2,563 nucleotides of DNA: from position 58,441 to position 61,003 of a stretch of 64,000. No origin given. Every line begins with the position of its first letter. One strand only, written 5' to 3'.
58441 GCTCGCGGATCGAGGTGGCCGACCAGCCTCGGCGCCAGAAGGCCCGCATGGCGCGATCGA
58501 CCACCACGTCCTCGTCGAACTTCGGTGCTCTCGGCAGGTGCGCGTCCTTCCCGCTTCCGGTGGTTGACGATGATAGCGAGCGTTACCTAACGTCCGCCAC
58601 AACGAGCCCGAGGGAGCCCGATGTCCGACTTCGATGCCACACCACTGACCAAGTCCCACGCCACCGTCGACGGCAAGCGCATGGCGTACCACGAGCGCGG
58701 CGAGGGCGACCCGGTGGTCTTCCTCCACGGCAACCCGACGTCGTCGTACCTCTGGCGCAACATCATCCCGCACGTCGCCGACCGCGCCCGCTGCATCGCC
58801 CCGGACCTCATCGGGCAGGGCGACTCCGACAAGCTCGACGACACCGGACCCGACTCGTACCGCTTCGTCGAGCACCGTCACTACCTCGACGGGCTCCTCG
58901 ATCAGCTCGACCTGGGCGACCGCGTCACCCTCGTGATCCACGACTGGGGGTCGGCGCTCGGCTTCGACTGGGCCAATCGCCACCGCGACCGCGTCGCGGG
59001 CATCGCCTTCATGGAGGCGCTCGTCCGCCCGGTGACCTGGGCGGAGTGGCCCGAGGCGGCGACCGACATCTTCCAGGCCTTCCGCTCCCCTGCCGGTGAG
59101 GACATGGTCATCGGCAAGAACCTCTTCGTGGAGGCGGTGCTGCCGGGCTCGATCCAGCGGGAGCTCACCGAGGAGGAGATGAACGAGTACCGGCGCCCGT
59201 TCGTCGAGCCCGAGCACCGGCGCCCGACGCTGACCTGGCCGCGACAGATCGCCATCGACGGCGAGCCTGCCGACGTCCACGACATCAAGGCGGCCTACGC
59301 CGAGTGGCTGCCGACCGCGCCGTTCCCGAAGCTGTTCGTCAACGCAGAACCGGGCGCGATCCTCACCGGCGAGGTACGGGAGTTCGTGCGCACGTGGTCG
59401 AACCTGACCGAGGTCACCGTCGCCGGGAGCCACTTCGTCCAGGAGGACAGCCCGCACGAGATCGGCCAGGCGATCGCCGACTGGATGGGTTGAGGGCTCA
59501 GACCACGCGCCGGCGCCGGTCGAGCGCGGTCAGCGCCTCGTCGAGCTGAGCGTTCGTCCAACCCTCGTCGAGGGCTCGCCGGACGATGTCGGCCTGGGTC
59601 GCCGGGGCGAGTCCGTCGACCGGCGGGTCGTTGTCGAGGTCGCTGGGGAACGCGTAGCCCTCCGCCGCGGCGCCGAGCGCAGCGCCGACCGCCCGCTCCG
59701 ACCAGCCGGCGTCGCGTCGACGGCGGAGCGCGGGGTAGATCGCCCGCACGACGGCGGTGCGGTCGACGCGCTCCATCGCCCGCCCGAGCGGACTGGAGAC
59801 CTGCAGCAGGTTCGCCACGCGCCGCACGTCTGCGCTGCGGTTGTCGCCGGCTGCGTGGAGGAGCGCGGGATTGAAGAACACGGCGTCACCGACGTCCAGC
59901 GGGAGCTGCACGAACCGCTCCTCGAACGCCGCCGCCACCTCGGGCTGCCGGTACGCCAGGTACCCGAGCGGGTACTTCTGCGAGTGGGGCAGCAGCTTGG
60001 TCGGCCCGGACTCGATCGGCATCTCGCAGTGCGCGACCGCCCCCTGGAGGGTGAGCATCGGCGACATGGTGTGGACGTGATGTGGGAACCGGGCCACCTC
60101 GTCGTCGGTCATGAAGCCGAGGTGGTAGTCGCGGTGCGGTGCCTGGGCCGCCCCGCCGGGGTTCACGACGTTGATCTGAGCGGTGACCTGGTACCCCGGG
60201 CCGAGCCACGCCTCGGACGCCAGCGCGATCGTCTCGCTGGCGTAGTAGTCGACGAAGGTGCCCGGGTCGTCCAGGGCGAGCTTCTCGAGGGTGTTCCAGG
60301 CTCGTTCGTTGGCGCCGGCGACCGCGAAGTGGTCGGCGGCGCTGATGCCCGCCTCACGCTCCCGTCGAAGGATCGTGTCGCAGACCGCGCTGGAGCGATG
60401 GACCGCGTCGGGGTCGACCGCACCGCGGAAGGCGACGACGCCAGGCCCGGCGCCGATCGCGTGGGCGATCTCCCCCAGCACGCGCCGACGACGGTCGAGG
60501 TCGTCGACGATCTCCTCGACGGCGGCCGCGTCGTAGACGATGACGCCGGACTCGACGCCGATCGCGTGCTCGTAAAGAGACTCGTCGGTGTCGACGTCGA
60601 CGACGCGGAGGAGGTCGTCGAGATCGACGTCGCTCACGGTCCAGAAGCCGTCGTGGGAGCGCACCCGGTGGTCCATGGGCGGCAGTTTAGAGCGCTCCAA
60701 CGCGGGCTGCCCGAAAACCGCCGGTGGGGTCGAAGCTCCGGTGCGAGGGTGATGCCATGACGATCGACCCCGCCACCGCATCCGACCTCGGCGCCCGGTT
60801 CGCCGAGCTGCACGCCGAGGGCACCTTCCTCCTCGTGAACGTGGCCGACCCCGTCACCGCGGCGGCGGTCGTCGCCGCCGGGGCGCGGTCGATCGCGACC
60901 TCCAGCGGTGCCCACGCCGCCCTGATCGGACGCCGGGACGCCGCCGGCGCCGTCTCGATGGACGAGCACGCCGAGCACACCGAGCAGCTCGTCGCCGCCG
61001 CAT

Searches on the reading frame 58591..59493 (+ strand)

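Call 62: search_protein_families(library=pfam, proteins=[window:58591-59493:+])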
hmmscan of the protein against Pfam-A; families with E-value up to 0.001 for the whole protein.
window:58591-59493:+ (300 aa): 2 families
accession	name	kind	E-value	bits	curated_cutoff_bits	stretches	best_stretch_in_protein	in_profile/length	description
PF00561.26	Abhydrolase_1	-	2e-27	96.9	25.8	1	41-162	2-118/245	alpha/beta hydrolase fold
PF12697.13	Abhydrolase_6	-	4.4e-16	60.6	26.3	1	42-291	1-214/217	Alpha/beta hydrolase family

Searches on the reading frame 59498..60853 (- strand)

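Call 62: search_protein_families(library=pfam, proteins=[window:59498-60853:-])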
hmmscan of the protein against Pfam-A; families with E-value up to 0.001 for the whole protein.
window:59498-60853:- (451 aa): 1 family
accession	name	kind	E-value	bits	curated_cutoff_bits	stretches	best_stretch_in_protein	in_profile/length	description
PF05721.19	PhyH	-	1.7e-28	100.8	22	1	138-346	5-213/213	Phytanoyl-CoA dioxygenase (PhyH)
